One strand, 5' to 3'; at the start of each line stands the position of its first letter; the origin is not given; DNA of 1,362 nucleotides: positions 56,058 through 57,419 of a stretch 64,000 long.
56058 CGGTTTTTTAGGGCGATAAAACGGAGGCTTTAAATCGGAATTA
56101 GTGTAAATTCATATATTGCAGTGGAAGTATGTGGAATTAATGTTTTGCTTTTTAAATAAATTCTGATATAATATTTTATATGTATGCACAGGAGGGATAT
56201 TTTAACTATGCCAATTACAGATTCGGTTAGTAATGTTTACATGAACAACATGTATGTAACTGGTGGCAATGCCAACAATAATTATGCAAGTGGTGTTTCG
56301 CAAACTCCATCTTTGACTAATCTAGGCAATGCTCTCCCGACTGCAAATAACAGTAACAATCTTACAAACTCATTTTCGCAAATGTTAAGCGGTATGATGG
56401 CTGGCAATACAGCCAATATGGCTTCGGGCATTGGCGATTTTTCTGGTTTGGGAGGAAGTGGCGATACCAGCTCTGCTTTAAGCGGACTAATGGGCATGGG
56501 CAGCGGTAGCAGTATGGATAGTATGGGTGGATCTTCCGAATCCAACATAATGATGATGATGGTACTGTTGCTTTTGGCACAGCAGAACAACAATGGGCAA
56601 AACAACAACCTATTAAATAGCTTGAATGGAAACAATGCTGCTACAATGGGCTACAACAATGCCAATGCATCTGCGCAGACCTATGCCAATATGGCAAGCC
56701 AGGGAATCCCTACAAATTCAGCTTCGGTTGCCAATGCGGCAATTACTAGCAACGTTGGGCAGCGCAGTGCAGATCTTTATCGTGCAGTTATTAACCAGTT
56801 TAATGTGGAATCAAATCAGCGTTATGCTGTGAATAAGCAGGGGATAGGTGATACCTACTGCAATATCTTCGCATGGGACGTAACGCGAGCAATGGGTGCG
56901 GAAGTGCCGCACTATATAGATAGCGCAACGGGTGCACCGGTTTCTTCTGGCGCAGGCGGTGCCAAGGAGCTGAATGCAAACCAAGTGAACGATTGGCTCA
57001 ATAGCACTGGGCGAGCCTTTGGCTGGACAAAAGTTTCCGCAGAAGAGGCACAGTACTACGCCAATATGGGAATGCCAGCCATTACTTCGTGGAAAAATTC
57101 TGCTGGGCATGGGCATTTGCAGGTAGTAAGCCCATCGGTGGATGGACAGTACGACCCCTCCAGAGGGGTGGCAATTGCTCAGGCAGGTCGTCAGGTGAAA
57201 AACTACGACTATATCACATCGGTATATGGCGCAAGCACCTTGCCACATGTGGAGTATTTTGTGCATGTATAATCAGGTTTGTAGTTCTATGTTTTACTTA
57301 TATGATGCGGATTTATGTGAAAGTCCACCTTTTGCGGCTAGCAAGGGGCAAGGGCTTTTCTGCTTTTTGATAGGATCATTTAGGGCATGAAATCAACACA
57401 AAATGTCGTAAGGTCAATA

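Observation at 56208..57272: Self-contained gene upstream of fliD: low-complexity N-terminus fused to a Cys/His papain-like domain (candidate flagellar cell-wall hydrolase or secreted factor)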

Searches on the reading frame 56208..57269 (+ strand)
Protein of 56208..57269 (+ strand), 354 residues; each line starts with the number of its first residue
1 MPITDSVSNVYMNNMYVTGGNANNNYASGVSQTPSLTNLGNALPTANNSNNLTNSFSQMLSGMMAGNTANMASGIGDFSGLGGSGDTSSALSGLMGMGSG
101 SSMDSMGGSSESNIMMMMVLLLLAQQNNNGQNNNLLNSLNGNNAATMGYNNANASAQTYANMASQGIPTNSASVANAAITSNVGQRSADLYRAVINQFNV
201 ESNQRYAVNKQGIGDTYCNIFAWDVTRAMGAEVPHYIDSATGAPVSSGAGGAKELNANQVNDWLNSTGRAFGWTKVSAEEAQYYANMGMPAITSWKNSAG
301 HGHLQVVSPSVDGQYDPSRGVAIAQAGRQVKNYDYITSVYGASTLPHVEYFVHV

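Call 3: search_protein_families(library=pfam, proteins=[window:56208-57269:+], max_evalue=10)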
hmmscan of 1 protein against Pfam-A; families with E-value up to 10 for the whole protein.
window:56208-57269:+ (354 aa): 1 family
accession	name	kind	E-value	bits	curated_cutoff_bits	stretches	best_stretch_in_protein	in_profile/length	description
PF04568.17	IATP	-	0.23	12.4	25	1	230-298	22-78/98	Mitochondrial ATPase inhibitor, IATP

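Call 4: search_protein_families(library=ncbifam, proteins=[window:56208-57269:+], max_evalue=10)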
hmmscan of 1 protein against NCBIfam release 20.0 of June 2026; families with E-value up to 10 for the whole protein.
window:56208-57269:+ (354 aa): 0 families

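Call 5: search_solved_structures(query=window:56208-57269:+, max_evalue=10, show_alignments=2)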
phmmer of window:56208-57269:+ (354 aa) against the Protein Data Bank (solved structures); distinct sequences matched with E-value up to 10: 0.

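Call 6: find_homologous_proteins(query=window:56208-57269:+, max_evalue=0.001)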
Query window:56208-57269:+ (354 aa): 307 proteins with E <= 0.001 among 3610 candidates; the best 120 are listed.
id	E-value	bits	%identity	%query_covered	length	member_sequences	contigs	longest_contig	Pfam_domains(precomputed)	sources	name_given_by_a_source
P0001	5.3e-220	747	99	100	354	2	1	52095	-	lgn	-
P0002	6.2e-139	481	63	100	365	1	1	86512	-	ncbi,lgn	-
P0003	1.6e-130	453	63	100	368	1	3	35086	-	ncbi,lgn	-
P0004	6.5e-117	409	59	100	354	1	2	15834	-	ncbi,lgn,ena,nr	ncbi:MAG TPA: hypothetical protein DEB31_10140 [Clostridiales bacterium]|nr:hypothetical protein [Cl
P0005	3.6e-115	403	58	100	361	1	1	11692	-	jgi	-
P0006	3.7e-113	396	56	100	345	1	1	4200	-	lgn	-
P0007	2.1e-104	367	60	85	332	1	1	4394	-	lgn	-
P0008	3.6e-101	357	56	90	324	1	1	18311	-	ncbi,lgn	-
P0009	1.9e-99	351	56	84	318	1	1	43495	-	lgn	-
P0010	1.1e-98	349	51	98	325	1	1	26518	-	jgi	-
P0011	2.8e-98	347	73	52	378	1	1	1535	-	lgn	-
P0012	1.1e-97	345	51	100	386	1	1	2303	-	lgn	-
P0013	4.6e-97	343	56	89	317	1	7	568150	-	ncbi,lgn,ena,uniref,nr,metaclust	ncbi:hypothetical protein [Christensenella intestinihominis]|uniref:hypothetical protein n=1 Tax=Chr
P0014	5.2e-97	343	50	100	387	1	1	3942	-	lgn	-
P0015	7.6e-97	343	70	55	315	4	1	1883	-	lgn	-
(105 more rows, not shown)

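Call 12: find_related_loci(query=A1, collection=genome_contigs, flank=10000)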
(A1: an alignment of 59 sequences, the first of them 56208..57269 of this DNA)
Query A1 (354 aa) in genome_contigs; peptide patterns used: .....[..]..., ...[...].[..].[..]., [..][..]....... (x = any residue, [..] = any of these).
283 stretches matched a pattern; 257 encode a relative of the query (tblastn E <= 1e-3); the best 80 are kept; 80 distinct loci.
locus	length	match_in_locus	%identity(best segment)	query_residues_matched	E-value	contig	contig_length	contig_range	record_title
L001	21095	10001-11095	63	1-354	7e-123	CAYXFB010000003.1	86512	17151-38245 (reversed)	MAG TPA_asm: uncultured Christensenella sp. isolate SRP242652_co3_79 genome assembly, contig: NODE_112_length_86512_cov_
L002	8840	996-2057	59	1-354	1e-110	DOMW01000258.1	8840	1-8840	MAG TPA_asm: Clostridiales bacterium isolate UBA8132 contig_38815, whole genome shotgun sequence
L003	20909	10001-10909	56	42-354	2e-99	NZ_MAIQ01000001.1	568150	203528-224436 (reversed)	Christensenella intestinihominis strain AF73-05CM02 AF73-05CM02.Scaf1, whole genome shotgun sequence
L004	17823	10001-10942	56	36-354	3e-92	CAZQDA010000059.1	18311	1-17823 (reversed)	MAG TPA_asm: uncultured Christensenella sp. isolate SRP242652_co1_59 genome assembly, contig: NODE_2634_length_18311_cov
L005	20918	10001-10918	51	41-354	3e-90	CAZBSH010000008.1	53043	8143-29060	MAG TPA_asm: uncultured Christensenella sp. isolate SRP242652_co4_69 genome assembly, contig: NODE_320_length_53043_cov_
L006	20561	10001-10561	67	167-354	7e-88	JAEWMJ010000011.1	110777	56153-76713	MAG: Bacillota bacterium isolate OH_PDB_132 k127_4822, whole genome shotgun sequence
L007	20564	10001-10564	68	167-354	4e-85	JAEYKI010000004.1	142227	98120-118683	MAG: Bacillota bacterium isolate OH_HFB_433 k127_1517029, whole genome shotgun sequence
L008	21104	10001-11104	63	1-354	3e-128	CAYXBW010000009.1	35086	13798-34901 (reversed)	MAG TPA_asm: uncultured Christensenella sp. isolate SRP242652_co3_98 genome assembly, contig: NODE_551_length_35086_cov_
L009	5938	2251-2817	68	166-354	6e-83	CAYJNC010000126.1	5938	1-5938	MAG TPA_asm: uncultured Christensenellaceae bacterium isolate ERP123703_co4_49 genome assembly, contig: NODE_8921_length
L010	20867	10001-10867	45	35-354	9e-83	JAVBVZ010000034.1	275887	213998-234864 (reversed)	MAG: Christensenellaceae bacterium isolate ZNE14_Bin5 all_Scaff014875, whole genome shotgun sequence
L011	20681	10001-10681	61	125-354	1e-81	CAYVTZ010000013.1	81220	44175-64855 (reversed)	MAG TPA_asm: uncultured Christensenellaceae bacterium isolate SRP242652_co4_132 genome assembly, contig: NODE_139_length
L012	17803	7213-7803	61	158-354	1e-81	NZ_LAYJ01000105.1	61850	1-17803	Christensenella hongkongensis strain HKU16 2806ref_2ab_c24, whole genome shotgun sequence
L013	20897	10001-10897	51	45-354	4e-80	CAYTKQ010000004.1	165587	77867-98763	MAG TPA_asm: uncultured Christensenella sp. isolate SRP242652_co1_171 genome assembly, contig: NODE_53_length_165587_cov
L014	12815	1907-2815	48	56-354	3e-75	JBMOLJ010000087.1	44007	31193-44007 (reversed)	MAG: Bacillota bacterium isolate Betzabe_MAG021 MAG021_87, whole genome shotgun sequence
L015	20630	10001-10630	57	161-354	3e-74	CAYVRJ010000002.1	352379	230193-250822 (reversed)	MAG TPA_asm: uncultured Clostridia bacterium isolate SRP242652_co2_219 genome assembly, contig: NODE_10_length_352379_co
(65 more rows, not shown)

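Call 16: search_protein_families(library=pfam, alignment_id=A1, max_evalue=1)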
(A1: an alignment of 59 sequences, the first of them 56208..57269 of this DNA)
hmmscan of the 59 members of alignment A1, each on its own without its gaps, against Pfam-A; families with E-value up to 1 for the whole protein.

A. member 1, window:56208-57269:+ (354 aa): 1 family
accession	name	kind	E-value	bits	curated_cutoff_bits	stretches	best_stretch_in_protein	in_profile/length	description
PF04568.17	IATP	-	0.23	12.4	25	1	230-298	22-78/98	Mitochondrial ATPase inhibitor, IATP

B. families by the number of members that match (of 59 scanned): 23 families
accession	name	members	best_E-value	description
PF18561.7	Regnase_1_C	11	0.0049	Endoribonuclease Regnase 1/ ZC3H12 C-terminal domain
PF16056.10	DUF4799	5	0.0073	Domain of unknown function (DUF4799)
PF07290.17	YqiJ_OB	2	0.17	Inner membrane protein YqiJ, OB-fold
PF05257.22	CHAP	2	0.43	CHAP domain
PF01734.28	Patatin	1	0.013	Patatin-like phospholipase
PF13529.12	Peptidase_C39_2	1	0.036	Peptidase_C39 like family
PF19546.4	DUF6070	1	0.049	Family of unknown function (DUF6070)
PF00221.24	Lyase_aromatic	1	0.058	Aromatic amino acid lyase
PF14817.11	HAUS5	1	0.06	HAUS augmin-like complex subunit 5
PF06889.16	DUF1266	1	0.063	Protein of unknown function (DUF1266)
PF19789.6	DUF6273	1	0.098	Domain of unknown function (DUF6273)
PF18259.7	CBM65_1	1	0.1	Carbohydrate binding module 65 domain 1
PF09747.14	CCD97-like_C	1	0.11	Coiled-coil domain containing protein 97-like, C-terminal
PF15798.10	PRAS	1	0.13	Proline-rich AKT1 substrate 1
PF12605.13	CK1gamma_C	1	0.15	Casein kinase 1 gamma C terminal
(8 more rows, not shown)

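Call 17: search_solved_structures(query=A1, max_evalue=10, show_alignments=3)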
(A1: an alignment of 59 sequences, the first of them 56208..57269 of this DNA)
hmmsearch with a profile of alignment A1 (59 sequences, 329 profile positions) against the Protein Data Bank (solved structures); distinct sequences matched with E-value up to 10: 0.

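Call 18: predict_structure(alignment_id=A1)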
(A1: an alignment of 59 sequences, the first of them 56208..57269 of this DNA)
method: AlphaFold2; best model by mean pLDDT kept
length: 354 residues; sequences in the alignment: 59
mean_pLDDT: 72.6   pTM: 0.60
mean pLDDT of the five models: 72.6, 72.3, 70.3, 70.3, 68.3
residues with pLDDT >= 90: 154; 70-90: 35; 50-70: 65; < 50: 100
segments of 3 or more residues with pLDDT < 50: 1-27, 39-50, 66-82, 87-95, 99-109, 141-145, 151-154
pLDDT, mean of each block of 10 residues (from residue 1): 38 41 44 49 41 56 53 44 49 47 44 67 61 54 47 52 74 89 94 96 81 68 96 96 92 94 98 98 98 94 96 97 93 97 97 96
secondary structure, 60 per line:
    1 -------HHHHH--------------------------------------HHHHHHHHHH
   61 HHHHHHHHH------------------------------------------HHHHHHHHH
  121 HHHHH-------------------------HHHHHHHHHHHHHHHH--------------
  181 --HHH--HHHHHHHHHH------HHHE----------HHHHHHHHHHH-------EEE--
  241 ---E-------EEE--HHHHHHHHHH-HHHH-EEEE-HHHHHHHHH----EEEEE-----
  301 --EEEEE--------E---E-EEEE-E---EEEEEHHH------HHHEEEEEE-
elements in order: H8-12 H51-69 H112-125 H151-166 H188-197 H218-228 E236-238 E252-254 H257-266 H268-271 E273-276 H278-286 E291-295 E303-307 E322-325 E331-335 E348-353

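Call 20: fold_search(model_id=the predicted structure, library=pdb)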
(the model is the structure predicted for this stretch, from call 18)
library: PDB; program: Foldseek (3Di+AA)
matches with E <= 10: 356; with E <= 0.001: 17
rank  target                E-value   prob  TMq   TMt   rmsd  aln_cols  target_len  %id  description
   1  4eq8                  5.9e-06  1.00  0.30  0.62   5.3       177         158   18  Crystal structure of PA1844 from Pseudomonas aeruginosa PAO1 (released 2012-09-12)
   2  4fqa                  8.0e-06  1.00  0.30  0.63   5.3       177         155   18  Crystal structure of toxic effector Tse1 (released 2013-06-26)
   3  7tvh_B                1.2e-05  1.00  0.31  0.70   4.3       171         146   17  Hyperlytic variant of Tae1, Type VI secretion amidase effector 1, from Pseudomonas aeruginosa (Cys110Ser) (released 2022-07-06)
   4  4fge_C                1.2e-05  1.00  0.31  0.68   4.2       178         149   18  Structure of the effector protein Tse1 from Pseudomonas aeruginosa (released 2012-06-20)
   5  4fgi_G                1.2e-05  1.00  0.30  0.67   4.2       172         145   19  Structure of the effector - immunity system Tse1 / Tsi1 from Pseudomonas aeruginosa (released 2012-06-20)
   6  7tvh_A                1.3e-05  1.00  0.31  0.70   4.2       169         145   17  Hyperlytic variant of Tae1, Type VI secretion amidase effector 1, from Pseudomonas aeruginosa (Cys110Ser) (released 2022-07-06)
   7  3vpi                  1.4e-05  1.00  0.29  0.63   5.2       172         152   18  Crystal structure of type VI effector Tse1 from Pseudomonas aeruginosa (released 2012-06-27)
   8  4fgi_E                1.6e-05  1.00  0.30  0.69   4.0       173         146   18  Structure of the effector - immunity system Tse1 / Tsi1 from Pseudomonas aeruginosa (released 2012-06-20)
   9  7tvh_C                2.1e-05  1.00  0.31  0.69   5.1       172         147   17  Hyperlytic variant of Tae1, Type VI secretion amidase effector 1, from Pseudomonas aeruginosa (Cys110Ser) (released 2022-07-06)
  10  4fge_A                2.1e-05  1.00  0.31  0.67   4.3       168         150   17  Structure of the effector protein Tse1 from Pseudomonas aeruginosa (released 2012-06-20)
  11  4eob_B                2.1e-05  1.00  0.27  0.61   3.5       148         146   18  Structure of the type VI peptidoglycan amidase effector Tse1 from Pseudomonas aeruginosa (released 2012-05-30)
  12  4fgd_C                3.4e-05  1.00  0.31  0.70   4.1       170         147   17  Structure of the effector protein Tse1 from Pseudomonas aeruginosa, selenomethionine variant (released 2012-06-20)
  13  4eob_C                3.4e-05  1.00  0.32  0.71   4.2       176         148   18  Structure of the type VI peptidoglycan amidase effector Tse1 from Pseudomonas aeruginosa (released 2012-05-30)
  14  4f4m_A                4.4e-05  1.00  0.32  0.71   4.3       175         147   17  Structure of the type VI peptidoglycan amidase effector Tse1 (C30A) from Pseudomonas aeruginosa (released 2012-05-30)
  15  4f0w                  5.2e-05  1.00  0.30  0.63   5.2       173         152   17  Crystal structure of type effector Tse1 C30A mutant from Pseudomonas aeruginousa (released 2012-06-27)
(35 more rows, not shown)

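Call 48: search_protein_families(library=phrogs, proteins=[window:56208-57269:+], max_evalue=0.001)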
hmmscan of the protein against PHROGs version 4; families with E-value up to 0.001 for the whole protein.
window:56208-57269:+ (354 aa): 0 families

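Call 61: fold_search(model_id=the predicted structure, library=viral)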
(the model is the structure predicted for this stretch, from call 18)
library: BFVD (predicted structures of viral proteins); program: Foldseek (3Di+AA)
matches with E <= 10: 37; with E <= 0.001: 0
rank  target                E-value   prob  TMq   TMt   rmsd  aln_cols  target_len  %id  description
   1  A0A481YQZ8            5.8e-01  0.10  0.13  0.23  10.9       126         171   10  Uncharacterized protein [Pithovirus LCDPAC02]
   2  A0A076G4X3            6.2e-01  0.23  0.17  0.32   6.1       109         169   14  Uncharacterized protein [Staphylococcus phage MCE-2014]
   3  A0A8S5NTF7            7.4e-01  0.20  0.13  0.35   5.3        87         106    9  Uncharacterized protein [Siphoviridae sp. ctQ091]
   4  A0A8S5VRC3            8.9e-01  0.07  0.12  0.21   8.8       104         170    8  (no name in the UniProt tables at hand)
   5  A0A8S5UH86            1.5e+00  0.12  0.11  0.36   5.1        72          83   11  Uncharacterized protein [Siphoviridae sp. ct0eR1]
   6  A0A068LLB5            1.9e+00  0.02  0.09  0.20  11.5       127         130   15  (no name in the UniProt tables at hand)
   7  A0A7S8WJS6            1.9e+00  0.02  0.09  0.08  34.3       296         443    8  Nucleoprotein [Ganwon-do negev-like virus 1]
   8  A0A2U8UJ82            2.1e+00  0.04  0.10  0.30   6.3        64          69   12  Uncharacterized protein [Gordonia phage Jace]
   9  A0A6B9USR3            2.2e+00  0.02  0.12  0.12  32.1       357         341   11  (no name in the UniProt tables at hand)
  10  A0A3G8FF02            2.5e+00  0.06  0.19  0.20  21.2       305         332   12  VIP2-like toxin [Mycobacterium phage Centaur]
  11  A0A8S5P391            2.6e+00  0.08  0.15  0.35   4.9        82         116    5  Uncharacterized protein [Myoviridae sp. ctegP15]
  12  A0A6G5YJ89            2.6e+00  0.01  0.09  0.05  21.3       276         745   12  (no name in the UniProt tables at hand)
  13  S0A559                3.2e+00  0.04  0.13  0.25  12.4       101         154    8  Uncharacterized protein [Cellulophaga phage phi4:1]
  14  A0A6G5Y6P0            3.4e+00  0.02  0.10  0.22   9.3        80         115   12  (no name in the UniProt tables at hand)
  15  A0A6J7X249            3.4e+00  0.02  0.08  0.05  25.4       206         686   11  Uncharacterized protein [uncultured Caudovirales phage]
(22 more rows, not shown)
